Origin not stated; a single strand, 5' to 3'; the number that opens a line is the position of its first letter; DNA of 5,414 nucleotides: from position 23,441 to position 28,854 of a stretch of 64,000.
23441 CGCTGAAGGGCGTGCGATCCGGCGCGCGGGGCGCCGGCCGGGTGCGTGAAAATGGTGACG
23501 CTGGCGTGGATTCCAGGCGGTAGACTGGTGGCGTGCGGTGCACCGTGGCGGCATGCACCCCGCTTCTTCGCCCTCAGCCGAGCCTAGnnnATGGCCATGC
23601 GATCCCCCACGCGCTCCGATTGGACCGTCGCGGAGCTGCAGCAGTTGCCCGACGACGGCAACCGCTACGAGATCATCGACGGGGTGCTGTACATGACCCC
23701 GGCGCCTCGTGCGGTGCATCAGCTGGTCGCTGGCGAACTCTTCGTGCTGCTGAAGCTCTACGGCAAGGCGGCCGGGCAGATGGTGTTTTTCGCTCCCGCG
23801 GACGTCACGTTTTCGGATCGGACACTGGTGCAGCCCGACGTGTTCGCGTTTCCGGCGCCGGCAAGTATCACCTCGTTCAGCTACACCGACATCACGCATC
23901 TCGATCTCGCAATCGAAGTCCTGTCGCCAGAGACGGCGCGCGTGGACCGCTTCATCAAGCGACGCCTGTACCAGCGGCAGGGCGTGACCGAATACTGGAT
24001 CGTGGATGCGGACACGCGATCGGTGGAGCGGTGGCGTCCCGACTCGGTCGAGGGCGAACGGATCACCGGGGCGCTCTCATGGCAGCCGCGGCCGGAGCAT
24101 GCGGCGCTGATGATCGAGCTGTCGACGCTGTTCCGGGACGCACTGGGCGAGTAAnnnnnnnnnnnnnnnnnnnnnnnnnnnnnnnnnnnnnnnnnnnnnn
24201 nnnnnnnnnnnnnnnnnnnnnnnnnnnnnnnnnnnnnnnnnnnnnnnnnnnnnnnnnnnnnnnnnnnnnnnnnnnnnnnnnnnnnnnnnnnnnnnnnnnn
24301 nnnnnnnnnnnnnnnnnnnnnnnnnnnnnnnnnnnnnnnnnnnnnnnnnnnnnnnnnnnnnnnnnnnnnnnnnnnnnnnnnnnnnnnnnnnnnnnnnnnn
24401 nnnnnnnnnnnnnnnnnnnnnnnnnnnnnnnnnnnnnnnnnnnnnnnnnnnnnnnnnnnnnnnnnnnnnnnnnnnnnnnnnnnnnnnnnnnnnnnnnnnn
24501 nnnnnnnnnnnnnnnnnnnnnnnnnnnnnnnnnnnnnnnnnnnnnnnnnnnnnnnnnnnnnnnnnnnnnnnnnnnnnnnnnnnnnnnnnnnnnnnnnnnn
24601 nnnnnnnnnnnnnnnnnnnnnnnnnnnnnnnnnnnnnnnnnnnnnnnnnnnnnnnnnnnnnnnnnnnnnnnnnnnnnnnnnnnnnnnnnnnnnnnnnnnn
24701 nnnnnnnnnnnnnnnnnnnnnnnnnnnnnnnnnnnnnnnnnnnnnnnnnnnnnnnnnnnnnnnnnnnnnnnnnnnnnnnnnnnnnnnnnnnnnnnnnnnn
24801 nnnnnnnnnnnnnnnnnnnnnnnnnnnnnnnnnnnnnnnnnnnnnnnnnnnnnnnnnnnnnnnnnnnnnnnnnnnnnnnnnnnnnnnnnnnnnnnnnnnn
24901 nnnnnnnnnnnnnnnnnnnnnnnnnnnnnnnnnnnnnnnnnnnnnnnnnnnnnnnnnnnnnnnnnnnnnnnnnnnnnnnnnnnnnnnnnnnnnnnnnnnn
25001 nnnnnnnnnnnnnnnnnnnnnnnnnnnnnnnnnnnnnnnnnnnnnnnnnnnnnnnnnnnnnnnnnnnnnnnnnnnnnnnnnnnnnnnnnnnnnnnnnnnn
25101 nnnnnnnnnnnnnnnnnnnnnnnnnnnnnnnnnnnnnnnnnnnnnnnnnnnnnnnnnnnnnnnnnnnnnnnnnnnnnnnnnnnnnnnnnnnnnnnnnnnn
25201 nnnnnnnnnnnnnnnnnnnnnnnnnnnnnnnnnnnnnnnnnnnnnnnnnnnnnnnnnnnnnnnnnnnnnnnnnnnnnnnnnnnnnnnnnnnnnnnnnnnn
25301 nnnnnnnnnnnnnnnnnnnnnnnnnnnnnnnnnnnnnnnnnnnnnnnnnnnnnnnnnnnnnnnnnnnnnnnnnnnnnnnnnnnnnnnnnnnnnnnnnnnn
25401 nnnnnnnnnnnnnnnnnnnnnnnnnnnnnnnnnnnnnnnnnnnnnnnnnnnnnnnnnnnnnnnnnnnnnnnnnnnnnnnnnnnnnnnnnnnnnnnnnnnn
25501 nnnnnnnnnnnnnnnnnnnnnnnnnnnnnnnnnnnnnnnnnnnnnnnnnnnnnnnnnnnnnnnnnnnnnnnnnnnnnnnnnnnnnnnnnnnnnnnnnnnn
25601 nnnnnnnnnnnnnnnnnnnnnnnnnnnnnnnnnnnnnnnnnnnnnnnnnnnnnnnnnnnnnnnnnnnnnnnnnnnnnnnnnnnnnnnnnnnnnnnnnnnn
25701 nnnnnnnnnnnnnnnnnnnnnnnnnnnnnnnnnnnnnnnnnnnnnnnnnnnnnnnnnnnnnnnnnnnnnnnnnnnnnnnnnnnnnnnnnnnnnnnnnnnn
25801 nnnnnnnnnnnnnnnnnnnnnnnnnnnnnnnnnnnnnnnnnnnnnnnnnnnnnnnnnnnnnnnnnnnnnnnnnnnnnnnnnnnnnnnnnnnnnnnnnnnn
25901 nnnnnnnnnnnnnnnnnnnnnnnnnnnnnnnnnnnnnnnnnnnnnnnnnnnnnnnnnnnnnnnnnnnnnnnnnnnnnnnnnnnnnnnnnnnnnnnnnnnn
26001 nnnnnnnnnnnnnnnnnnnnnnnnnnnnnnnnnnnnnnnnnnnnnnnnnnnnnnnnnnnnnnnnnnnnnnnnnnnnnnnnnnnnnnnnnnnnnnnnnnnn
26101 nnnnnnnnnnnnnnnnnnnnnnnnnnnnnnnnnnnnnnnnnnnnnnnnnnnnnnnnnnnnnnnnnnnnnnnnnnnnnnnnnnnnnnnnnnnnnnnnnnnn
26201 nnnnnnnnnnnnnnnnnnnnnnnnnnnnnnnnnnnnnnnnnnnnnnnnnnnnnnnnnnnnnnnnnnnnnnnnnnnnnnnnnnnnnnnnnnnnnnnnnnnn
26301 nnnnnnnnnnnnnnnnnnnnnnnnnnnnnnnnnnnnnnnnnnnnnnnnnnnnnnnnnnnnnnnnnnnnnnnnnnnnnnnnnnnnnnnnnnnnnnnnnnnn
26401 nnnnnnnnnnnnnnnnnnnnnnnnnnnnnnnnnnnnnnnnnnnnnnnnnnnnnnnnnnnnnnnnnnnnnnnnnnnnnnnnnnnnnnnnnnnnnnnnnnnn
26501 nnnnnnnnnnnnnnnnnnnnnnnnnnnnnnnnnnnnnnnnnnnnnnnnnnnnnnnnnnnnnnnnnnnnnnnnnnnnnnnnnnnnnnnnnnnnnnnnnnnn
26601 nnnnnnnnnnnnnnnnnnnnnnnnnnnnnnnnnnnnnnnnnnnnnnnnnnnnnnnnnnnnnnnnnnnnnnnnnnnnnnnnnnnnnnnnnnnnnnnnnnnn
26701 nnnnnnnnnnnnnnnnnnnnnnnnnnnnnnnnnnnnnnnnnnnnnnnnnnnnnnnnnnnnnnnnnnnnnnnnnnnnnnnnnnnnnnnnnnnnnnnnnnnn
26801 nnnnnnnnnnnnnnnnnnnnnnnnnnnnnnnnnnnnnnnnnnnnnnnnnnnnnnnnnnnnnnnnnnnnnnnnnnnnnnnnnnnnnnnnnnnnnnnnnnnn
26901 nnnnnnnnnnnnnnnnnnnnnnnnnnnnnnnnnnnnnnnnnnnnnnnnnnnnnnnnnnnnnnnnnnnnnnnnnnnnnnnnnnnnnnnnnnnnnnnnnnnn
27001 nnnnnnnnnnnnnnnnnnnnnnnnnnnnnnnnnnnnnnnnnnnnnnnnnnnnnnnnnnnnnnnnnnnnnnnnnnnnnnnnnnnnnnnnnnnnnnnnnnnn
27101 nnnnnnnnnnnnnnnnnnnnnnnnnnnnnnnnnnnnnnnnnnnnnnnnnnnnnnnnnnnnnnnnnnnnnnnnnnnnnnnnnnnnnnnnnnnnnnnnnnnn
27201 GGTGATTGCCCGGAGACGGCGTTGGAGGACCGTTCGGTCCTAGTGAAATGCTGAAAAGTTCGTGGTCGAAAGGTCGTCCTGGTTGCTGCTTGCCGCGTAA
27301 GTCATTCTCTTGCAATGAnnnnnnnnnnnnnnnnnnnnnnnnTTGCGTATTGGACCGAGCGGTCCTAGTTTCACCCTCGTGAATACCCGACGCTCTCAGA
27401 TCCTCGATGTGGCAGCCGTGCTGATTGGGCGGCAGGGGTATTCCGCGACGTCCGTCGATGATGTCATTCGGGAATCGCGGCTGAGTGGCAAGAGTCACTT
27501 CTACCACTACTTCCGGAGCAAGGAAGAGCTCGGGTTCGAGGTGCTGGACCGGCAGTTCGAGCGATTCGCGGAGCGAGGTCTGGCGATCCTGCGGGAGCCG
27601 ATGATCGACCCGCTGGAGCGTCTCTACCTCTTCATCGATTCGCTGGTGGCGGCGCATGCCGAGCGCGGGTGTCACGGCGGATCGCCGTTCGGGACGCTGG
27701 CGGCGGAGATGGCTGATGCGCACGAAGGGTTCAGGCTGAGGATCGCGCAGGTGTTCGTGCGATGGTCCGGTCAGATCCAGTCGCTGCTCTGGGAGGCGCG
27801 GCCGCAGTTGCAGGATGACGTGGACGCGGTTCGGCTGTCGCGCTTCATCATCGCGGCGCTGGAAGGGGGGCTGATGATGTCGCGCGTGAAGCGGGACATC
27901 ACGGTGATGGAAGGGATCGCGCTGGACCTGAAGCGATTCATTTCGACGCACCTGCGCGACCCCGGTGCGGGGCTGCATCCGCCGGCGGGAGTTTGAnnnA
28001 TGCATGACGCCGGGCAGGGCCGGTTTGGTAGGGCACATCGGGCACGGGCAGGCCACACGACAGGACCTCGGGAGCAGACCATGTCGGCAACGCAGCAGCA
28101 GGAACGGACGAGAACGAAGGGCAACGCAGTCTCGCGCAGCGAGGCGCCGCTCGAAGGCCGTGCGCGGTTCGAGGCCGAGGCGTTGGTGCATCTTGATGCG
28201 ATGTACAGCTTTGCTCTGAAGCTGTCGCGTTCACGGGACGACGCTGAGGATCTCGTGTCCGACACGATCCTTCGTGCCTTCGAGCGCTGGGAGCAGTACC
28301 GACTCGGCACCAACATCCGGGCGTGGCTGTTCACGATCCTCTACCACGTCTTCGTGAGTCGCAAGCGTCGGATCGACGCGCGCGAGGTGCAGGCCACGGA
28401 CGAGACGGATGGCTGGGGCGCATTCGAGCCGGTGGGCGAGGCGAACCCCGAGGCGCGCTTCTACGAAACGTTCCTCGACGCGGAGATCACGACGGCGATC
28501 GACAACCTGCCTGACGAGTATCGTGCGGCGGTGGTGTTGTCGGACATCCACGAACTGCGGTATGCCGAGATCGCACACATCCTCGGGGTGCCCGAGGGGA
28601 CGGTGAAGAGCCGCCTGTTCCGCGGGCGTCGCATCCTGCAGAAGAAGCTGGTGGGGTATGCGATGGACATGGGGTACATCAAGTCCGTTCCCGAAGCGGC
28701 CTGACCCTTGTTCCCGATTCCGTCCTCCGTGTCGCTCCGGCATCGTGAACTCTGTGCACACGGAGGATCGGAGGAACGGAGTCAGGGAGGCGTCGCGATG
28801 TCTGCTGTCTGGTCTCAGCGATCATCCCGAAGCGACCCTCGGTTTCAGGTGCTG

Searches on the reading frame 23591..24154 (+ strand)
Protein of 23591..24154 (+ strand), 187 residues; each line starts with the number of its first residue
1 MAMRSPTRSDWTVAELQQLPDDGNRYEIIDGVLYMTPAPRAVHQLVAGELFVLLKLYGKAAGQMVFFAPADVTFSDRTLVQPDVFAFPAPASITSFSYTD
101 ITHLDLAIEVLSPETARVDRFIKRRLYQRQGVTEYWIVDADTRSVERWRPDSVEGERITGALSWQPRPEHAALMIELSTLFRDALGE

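Call 70: search_protein_families(library=pfam, proteins=[window:23591-24154:+], max_evalue=0.0001)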
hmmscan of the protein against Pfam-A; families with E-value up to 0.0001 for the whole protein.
window:23591-24154:+ (187 aa): 1 family
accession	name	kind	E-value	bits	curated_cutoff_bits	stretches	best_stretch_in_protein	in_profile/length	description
PF05685.18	Uma2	-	4e-28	98.5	27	1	14-154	2-143/172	Putative restriction endonuclease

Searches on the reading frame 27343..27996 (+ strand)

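Call 70: search_protein_families(library=pfam, proteins=[window:27343-27996:+], max_evalue=0.0001)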
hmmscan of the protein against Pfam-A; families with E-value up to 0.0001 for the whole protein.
window:27343-27996:+ (217 aa): 3 families
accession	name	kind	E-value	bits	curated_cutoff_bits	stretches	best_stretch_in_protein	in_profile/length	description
PF21993.1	TetR_C_13_2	-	5e-17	62.5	27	1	90-192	1-100/103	Transcriptional regulator LmrA/YxaF-like, C-terminal domain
PF16925.10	TetR_C_13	-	1.9e-15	57.6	27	1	90-190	1-103/109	Tetracyclin repressor-like, C-terminal domain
PF00440.29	TetR_N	-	3.1e-12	46.5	24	1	20-63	1-43/47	Bacterial regulatory proteins, tetR family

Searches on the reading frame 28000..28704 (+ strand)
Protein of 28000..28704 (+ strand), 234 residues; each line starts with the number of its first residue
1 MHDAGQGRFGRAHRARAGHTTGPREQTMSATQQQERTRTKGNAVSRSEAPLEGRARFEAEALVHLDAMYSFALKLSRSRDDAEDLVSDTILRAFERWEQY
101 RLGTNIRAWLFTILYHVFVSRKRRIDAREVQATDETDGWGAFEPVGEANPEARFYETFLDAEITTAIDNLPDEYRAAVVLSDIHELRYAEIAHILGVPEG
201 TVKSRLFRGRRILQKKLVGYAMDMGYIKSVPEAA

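Call 70: search_protein_families(library=pfam, proteins=[window:28000-28704:+], max_evalue=0.0001)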
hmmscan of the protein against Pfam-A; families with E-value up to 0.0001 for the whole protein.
window:28000-28704:+ (234 aa): 4 families
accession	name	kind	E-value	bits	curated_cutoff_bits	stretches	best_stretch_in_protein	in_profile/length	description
PF08281.18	Sigma70_r4_2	-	1e-17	63.9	25.7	1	162-211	3-52/54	Sigma-70, region 4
PF04542.20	Sigma70_r2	-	5.3e-12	45.8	24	1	64-124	5-67/71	Sigma-70 region 2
PF04545.22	Sigma70_r4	-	9.5e-10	38.3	24.1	1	166-214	1-49/50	Sigma-70, region 4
PF22029.2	PhyR_sigma2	-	2.3e-06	28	27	1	71-114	11-54/55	Sigma2 domain of PhyR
